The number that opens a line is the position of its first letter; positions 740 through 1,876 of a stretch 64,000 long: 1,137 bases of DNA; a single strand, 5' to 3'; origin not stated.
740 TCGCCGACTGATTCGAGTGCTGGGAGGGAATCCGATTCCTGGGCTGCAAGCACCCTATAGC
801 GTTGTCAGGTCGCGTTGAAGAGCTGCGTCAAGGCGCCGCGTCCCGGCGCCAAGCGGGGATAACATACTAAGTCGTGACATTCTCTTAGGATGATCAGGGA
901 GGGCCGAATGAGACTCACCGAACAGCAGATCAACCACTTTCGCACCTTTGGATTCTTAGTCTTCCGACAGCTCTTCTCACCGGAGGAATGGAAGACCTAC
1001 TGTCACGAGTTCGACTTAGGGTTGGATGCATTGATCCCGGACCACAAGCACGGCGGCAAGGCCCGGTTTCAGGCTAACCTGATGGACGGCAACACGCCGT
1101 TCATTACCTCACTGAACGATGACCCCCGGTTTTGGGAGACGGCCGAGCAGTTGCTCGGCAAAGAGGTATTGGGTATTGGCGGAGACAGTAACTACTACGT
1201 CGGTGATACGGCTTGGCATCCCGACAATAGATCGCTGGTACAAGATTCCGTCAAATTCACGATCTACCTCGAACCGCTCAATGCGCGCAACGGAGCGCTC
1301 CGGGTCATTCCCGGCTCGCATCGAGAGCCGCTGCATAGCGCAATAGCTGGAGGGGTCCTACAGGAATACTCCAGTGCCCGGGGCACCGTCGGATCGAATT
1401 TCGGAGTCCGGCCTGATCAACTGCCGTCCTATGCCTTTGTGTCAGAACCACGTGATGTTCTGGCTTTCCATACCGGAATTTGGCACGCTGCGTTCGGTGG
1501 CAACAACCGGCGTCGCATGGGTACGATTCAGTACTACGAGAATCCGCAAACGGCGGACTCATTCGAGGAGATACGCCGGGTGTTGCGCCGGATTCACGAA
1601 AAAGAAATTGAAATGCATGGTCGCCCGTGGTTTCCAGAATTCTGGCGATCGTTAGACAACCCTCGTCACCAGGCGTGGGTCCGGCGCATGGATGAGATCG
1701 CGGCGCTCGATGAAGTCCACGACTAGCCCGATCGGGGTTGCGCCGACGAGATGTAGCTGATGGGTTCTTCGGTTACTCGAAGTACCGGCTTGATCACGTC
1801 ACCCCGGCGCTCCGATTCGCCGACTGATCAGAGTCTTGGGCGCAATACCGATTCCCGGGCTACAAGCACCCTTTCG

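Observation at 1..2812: Tandem triplication of a PhyH-like dioxygenase gene together with its spacer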

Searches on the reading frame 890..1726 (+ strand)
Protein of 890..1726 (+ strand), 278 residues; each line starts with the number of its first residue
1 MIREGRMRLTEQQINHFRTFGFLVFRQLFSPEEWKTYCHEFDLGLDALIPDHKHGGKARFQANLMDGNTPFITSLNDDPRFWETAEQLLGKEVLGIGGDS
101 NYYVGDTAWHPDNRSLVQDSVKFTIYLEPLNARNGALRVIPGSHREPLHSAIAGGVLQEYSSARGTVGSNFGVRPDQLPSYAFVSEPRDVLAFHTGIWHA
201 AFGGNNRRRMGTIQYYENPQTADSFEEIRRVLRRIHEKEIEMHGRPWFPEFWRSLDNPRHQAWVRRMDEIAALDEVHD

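Call 5: search_protein_families(library=pfam, proteins=[window:890-1726:+], max_evalue=0.01)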
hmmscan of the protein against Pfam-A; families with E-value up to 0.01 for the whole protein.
window:890-1726:+ (278 aa): 1 family
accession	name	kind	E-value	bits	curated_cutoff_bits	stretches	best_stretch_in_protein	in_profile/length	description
PF05721.19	PhyH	-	6.3e-11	43.4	22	1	17-203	1-204/213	Phytanoyl-CoA dioxygenase (PhyH)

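Call 18: find_related_loci(query=window:908-1726:+, collection=genome_contigs, flank=6000)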
Query window:908-1726:+ (272 aa) in genome_contigs; peptide patterns used: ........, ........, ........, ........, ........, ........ (x = any residue, [..] = any of these).
38 stretches matched a pattern; 2 encode a relative of the query (tblastn E <= 1e-3); 2 distinct loci.
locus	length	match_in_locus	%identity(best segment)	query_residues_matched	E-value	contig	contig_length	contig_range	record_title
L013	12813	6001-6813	85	1-271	2e-162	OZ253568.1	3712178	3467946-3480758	MAG: Chloroflexota bacterium isolate 9852bf67-dbb6-47f5-b8e9-49414f020392 genome assembly, chromosome: 1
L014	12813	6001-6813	86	1-271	3e-159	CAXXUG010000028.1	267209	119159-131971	MAG: Chloroflexota bacterium isolate 95addbb1-5c76-455c-82f2-27e2b3f5f205 genome assembly, contig: contig_28, whole geno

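Call 27: search_protein_families(library=ncbifam, proteins=[window:908-1726:+], max_evalue=0.01)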
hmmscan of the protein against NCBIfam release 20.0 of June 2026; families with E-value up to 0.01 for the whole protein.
window:908-1726:+ (272 aa): 1 family
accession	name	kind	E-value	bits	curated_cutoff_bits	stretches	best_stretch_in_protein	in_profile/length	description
TIGR02408.1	ectoine_ThpD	equivalog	8.4e-06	25.3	336.5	1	3-142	17-173/277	ectoine hydroxylase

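Call 28: search_solved_structures(query=window:908-1726:+, max_evalue=0.01, show_alignments=2)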
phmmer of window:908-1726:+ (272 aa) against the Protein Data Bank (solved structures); distinct sequences matched with E-value up to 0.01: 0.

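Call 32: find_homologous_proteins(query=window:908-1726:+, max_evalue=1e-30)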
Query window:908-1726:+ (272 aa): 141 proteins with E <= 1e-30 among 878 candidates; the best 120 are listed.
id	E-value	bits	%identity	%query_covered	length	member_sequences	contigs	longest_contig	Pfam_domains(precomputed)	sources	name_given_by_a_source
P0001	2.3e-187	639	99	100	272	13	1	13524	PF05721.20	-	-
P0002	6.8e-160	549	84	100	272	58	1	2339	PF05721.20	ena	-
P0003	4.4e-154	530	82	100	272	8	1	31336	PF05721.20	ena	-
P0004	5.0e-153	527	82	99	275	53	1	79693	PF05721.20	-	-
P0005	3.5e-94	333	56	99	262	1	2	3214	PF05721.20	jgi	jgi:hypothetical protein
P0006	6.2e-93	329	57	99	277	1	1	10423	PF05721.20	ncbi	-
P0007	2.8e-92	327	54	99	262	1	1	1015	PF05721.20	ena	-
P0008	4.7e-91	323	58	99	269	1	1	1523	PF05721.20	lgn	-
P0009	5.2e-91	323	57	99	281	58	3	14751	PF05721.20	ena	-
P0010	1.2e-90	322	55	99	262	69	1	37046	PF05721.20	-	-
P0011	4.4e-90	320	55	99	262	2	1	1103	PF05721.20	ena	-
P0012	8.4e-89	316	52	99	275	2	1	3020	PF05721.20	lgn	-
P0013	5.1e-88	313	55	99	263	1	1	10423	PF05721.20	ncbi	-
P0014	7.7e-88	313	52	99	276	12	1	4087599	PF05721.20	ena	-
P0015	4.6e-87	310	52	98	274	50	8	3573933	PF05721.20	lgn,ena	-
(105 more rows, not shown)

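Call 33: find_encoding_contigs(protein=P0001, flank=5000, max_places=6)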
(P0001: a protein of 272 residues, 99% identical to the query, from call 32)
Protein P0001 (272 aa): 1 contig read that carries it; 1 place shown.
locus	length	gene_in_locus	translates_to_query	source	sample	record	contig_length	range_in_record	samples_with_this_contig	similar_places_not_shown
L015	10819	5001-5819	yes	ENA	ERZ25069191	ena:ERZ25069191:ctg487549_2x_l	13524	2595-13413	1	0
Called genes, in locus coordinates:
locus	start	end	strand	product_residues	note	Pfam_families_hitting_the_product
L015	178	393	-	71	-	-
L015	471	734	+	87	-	-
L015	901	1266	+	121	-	PF01695:IstB_IS21 (weak), PF20720:nSTAND3 (weak), PF07728:AAA_5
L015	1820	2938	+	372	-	PF10117:McrBC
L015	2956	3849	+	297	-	-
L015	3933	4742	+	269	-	PF05721:PhyH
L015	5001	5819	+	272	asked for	PF05721:PhyH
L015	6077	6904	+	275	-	PF05721:PhyH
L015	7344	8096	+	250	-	PF00497:SBP_bac_3, PF10613:Lig_chan-Glu_bd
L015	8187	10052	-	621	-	-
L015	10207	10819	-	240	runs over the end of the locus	?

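Call 34: list_cluster_members(proteins=[P0001, P0002, P0003, P0004])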
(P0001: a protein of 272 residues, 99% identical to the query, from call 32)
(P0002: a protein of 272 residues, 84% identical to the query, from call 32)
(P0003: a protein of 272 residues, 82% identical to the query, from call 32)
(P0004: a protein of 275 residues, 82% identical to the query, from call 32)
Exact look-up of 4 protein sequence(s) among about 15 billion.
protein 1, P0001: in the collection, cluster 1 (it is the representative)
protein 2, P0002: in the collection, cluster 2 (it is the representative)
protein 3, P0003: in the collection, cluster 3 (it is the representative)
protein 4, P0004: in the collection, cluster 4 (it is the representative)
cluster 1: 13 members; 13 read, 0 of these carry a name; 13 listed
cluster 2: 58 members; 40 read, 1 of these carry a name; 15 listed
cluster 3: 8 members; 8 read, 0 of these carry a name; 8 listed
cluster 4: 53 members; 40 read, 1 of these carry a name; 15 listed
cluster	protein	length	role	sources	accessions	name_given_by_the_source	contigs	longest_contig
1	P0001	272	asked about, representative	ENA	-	-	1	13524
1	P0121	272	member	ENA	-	-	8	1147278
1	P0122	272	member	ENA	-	-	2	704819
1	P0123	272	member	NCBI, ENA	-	-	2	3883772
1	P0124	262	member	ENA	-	-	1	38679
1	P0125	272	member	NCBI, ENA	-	-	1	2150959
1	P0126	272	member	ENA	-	-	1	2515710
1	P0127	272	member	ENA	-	-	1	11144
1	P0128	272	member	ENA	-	-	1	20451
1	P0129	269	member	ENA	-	-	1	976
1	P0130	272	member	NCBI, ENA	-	-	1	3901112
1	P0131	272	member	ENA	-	-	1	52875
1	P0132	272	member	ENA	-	-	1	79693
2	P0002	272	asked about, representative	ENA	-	-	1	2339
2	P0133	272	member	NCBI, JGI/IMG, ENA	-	hypothetical protein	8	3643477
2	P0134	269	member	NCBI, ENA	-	-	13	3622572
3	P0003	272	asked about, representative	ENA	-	-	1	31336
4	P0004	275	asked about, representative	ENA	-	-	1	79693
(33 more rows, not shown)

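Call 35: find_encoding_contigs(protein=P0133, flank=5000, max_places=4)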
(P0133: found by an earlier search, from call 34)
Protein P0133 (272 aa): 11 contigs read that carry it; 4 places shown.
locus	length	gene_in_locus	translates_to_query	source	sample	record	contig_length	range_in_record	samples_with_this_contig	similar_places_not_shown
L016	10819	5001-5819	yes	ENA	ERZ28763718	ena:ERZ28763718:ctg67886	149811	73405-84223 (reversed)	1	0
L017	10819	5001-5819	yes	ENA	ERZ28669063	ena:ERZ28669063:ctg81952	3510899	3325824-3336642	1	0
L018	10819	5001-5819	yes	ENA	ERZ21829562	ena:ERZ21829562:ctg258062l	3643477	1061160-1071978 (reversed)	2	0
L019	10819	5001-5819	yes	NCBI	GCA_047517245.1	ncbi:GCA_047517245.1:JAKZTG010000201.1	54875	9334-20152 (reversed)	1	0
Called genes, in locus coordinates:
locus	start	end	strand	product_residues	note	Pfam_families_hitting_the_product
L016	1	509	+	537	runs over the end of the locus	PF02776:TPP_enzyme_N, PF00205:TPP_enzyme_M, PF02775:TPP_enzyme_C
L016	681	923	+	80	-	-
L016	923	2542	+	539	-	PF28527:DUF8425, PF01695:IstB_IS21 (faint), PF20720:nSTAND3 (weak), PF07728:AAA_5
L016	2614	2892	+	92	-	PF28529:McrB_lid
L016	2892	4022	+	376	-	PF10117:McrBC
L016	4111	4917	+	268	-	-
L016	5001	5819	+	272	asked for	PF05721:PhyH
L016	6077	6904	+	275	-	PF05721:PhyH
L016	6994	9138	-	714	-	-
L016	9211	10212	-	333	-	PF00248:Aldo_ket_red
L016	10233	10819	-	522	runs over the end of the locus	-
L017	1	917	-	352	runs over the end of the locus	PF01487:DHquinase_I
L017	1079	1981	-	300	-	PF00528:BPD_transp_1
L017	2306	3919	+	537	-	PF02776:TPP_enzyme_N, PF00205:TPP_enzyme_M, PF02775:TPP_enzyme_C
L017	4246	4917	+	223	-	-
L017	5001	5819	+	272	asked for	PF05721:PhyH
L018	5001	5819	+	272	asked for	PF05721:PhyH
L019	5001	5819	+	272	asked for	PF05721:PhyH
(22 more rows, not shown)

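Call 36: find_encoding_contigs(protein=P0134, flank=5000, max_places=4)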
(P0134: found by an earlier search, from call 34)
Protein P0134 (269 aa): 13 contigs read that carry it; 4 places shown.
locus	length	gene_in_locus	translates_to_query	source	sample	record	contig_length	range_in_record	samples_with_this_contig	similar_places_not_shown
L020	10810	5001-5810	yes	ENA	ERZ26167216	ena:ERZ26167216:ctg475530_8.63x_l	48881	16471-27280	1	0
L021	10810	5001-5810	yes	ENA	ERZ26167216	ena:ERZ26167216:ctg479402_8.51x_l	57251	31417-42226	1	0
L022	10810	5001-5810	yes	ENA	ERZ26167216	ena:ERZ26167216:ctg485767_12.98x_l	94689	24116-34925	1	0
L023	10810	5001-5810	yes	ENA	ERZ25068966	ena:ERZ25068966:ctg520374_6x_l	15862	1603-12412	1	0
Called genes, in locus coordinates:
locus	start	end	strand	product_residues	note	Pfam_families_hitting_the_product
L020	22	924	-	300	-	PF00528:BPD_transp_1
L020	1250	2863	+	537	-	PF02776:TPP_enzyme_N, PF00205:TPP_enzyme_M, PF02775:TPP_enzyme_C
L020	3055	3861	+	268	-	-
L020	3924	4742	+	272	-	PF05721:PhyH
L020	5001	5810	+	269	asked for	PF05721:PhyH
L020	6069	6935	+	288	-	PF05721:PhyH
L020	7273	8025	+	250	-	PF00497:SBP_bac_3, PF10613:Lig_chan-Glu_bd (weak)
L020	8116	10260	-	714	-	-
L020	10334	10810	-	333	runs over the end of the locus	PF00248:Aldo_ket_red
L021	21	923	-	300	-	PF00528:BPD_transp_1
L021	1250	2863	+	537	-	PF02776:TPP_enzyme_N, PF00205:TPP_enzyme_M, PF02775:TPP_enzyme_C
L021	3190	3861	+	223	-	-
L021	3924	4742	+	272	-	PF05721:PhyH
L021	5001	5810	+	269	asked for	PF05721:PhyH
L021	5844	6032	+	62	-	-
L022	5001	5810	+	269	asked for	PF05721:PhyH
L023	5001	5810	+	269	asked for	PF05721:PhyH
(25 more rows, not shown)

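Call 37: find_encoding_contigs(protein=P0003, flank=5000, max_places=3)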
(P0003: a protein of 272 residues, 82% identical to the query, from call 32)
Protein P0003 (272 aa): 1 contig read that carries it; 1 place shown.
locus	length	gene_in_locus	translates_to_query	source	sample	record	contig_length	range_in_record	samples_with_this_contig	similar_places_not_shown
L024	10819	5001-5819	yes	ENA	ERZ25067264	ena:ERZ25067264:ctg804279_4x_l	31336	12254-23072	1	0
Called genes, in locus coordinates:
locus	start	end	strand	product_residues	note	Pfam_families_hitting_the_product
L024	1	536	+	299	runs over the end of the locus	-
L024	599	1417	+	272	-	PF05721:PhyH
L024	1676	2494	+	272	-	PF05721:PhyH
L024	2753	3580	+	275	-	PF05721:PhyH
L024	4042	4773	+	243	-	PF00497:SBP_bac_3, PF10613:Lig_chan-Glu_bd (weak)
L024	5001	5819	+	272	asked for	PF05721:PhyH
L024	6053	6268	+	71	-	-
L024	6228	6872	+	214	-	PF05721:PhyH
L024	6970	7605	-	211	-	-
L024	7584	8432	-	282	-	-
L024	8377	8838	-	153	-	-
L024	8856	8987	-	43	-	-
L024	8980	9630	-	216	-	PF01844:HNH (weak)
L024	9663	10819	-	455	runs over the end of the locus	PF02463:SMC_N (faint), PF13476:AAA_23 (weak), PF13304:AAA_21, PF13175:AAA_15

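Call 53: predict_structure(alignment_id=A1)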
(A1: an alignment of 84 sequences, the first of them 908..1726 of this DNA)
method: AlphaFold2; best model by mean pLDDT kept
length: 272 residues; sequences in the alignment: 84
mean_pLDDT: 91.0   pTM: 0.91
mean pLDDT of the five models: 91.0, 90.3, 89.6, 87.8, 87.5
residues with pLDDT >= 90: 220; 70-90: 32; 50-70: 17; < 50: 3
segments of 3 or more residues with pLDDT < 50: none
pLDDT, mean of each block of 10 residues (from residue 1): 97 98 98 95 90 94 96 98 96 92 87 95 96 96 82 52 75 95 98 94 96 92 91 92 95 96 81 50
secondary structure, 60 per line:
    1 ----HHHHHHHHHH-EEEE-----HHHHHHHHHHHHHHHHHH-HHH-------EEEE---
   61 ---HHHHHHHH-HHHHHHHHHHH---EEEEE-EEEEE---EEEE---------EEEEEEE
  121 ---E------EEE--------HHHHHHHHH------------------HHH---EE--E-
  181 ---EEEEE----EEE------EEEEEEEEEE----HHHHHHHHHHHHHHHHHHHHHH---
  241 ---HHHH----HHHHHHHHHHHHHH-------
elements in order: H5-14 E16-19 H25-42 E54-57 H64-71 H73-83 E87-91 E93-97 E101-104 E114-120 E131-133 H142-150 E184-188 E193-195 E202-211 H216-237 H244-247 H252-265

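Call 56: fold_search(model_id=the predicted structure, library=pdb)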
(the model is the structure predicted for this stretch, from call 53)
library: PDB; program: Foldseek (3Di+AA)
matches with E <= 10: 1617; with E <= 0.001: 502
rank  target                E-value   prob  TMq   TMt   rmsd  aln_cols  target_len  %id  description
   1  5nch_A                7.1e-11  1.00  0.54  0.60   6.0       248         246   20  GriE apo form (released 2017-10-04)
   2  6oxj_B                7.5e-11  1.00  0.50  0.48   8.7       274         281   16  X-ray crystal structure of Y140F FtmOx1 bound to Fe(II) (released 2019-07-03)
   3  4xaa                  1.1e-10  1.00  0.58  0.69   4.8       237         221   16  Crystal Structure of AviO1 from Streptomyces viridochromogenes Tue57 (released 2015-08-05)
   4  5ybn_A                1.3e-10  1.00  0.57  0.53   8.5       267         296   16  Fe(II)/(alpha)ketoglutarate-dependent dioxygenase PrhA in complex with (alpha)ketoglutarate (released 2018-01-24)
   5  5ybm_B                1.3e-10  1.00  0.57  0.54   9.4       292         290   16  Fe(II)/(alpha)ketoglutarate-dependent dioxygenase PrhA (released 2018-01-24)
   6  5ncj_B                1.4e-10  1.00  0.54  0.56   7.3       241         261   21  GriE in complex with manganese, succinate and (2S,4R)-5-hydroxyleucine (released 2017-10-04)
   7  4y5s_A                1.4e-10  1.00  0.49  0.46   8.8       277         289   16  Structure of FtmOx1 with a-Ketoglutarate as co-substrate (released 2015-11-04)
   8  5ybs_A                1.6e-10  1.00  0.55  0.51   8.5       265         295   16  Fe(II)/(alpha)ketoglutarate-dependent dioxygenase PrhA-V150L/A232S in complex with berkeleyone A (released 2018-01-24)
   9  7dt0_E                1.8e-10  1.00  0.55  0.60   5.7       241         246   20  Proline hydroxylase H11-N101I mutant (released 2022-01-12)
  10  7etl_B                1.9e-10  1.00  0.49  0.47   8.9       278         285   15  The crystal structure of FtmOx1-Y68F (released 2021-12-01)
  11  9j1i_B                2.2e-10  1.00  0.49  0.47   8.7       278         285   15  Apo structure of the F2Y224-FtmOx1 mutant with metal Iron (released 2025-03-19)
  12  5nci_A                2.8e-10  1.00  0.55  0.57   7.5       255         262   21  GriE in complex with cobalt, alpha-ketoglutarate and l-leucine (released 2017-10-04)
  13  4xca_C                3.0e-10  1.00  0.59  0.63   4.8       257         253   18  Crystal Structure of HygX from Streptomyces hygroscopicus with nickel and 2-oxoglutarate bound (released 2015-08-05)
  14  5ybq_B                3.0e-10  1.00  0.55  0.53   8.5       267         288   17  Fe(II)/(alpha)ketoglutarate-dependent dioxygenase PrhA-V150L/A232S in complex with preaustinoid A2 (released 2018-01-24)
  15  7etk_A                3.0e-10  1.00  0.48  0.47   8.4       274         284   16  The complex structure of FtmOx1 bond with fumitremorgen B at 1.22 angstrom (released 2021-12-01)
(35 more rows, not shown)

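Call 68: search_solved_structures(query=A1, max_evalue=0.001, show_alignments=2)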
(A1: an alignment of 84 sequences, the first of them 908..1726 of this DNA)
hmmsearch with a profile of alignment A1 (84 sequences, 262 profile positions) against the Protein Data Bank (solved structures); distinct sequences matched with E-value up to 0.001: 28.
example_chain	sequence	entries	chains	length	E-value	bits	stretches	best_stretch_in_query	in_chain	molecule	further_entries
4mhr_A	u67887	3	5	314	1.8e-15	60.4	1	3-187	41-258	Ectoine hydroxylase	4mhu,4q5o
3emr_A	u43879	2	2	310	1.8e-11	47.3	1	3-149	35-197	EctD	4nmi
5nch_A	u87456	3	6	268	3.6e-10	43.1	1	1-185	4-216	Leucine hydroxylase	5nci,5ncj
7e01_A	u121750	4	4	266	1.6e-09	41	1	3-143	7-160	Phytanoyl-CoA dioxygenase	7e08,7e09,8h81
7dzz_A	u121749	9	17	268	1.6e-09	40.9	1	3-143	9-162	Phytanoyl-CoA dioxygenase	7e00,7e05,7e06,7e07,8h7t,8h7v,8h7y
7dt0_A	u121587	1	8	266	2.8e-09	40.1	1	3-143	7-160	Phytanoyl-CoA dioxygenase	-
4xab_A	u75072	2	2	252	1.9e-08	37.5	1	8-204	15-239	EvdO2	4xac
5ybm_A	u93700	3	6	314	1.4e-07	34.6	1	115-195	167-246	PrhA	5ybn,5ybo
5ybp_A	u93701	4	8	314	1.4e-07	34.5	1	115-195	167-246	PrhA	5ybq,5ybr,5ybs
5ybt_A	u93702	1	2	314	1.5e-07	34.5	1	115-194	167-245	PrhA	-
4xc9_A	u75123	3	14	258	8.5e-07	32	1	3-86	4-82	oxidase/hydroxylase | Putative oxidase/hydroxylase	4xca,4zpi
4xcb_A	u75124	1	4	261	8.7e-07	32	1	3-86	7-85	oxidase/hydroxylase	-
4xaa_A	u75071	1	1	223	9.6e-07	31.9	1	94-203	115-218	Putative oxygenase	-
5epa_A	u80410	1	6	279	5.3e-06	29.4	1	2-201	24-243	SnoK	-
2fct_A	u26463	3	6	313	5.7e-06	29.3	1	2-194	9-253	syringomycin biosynthesis enzyme 2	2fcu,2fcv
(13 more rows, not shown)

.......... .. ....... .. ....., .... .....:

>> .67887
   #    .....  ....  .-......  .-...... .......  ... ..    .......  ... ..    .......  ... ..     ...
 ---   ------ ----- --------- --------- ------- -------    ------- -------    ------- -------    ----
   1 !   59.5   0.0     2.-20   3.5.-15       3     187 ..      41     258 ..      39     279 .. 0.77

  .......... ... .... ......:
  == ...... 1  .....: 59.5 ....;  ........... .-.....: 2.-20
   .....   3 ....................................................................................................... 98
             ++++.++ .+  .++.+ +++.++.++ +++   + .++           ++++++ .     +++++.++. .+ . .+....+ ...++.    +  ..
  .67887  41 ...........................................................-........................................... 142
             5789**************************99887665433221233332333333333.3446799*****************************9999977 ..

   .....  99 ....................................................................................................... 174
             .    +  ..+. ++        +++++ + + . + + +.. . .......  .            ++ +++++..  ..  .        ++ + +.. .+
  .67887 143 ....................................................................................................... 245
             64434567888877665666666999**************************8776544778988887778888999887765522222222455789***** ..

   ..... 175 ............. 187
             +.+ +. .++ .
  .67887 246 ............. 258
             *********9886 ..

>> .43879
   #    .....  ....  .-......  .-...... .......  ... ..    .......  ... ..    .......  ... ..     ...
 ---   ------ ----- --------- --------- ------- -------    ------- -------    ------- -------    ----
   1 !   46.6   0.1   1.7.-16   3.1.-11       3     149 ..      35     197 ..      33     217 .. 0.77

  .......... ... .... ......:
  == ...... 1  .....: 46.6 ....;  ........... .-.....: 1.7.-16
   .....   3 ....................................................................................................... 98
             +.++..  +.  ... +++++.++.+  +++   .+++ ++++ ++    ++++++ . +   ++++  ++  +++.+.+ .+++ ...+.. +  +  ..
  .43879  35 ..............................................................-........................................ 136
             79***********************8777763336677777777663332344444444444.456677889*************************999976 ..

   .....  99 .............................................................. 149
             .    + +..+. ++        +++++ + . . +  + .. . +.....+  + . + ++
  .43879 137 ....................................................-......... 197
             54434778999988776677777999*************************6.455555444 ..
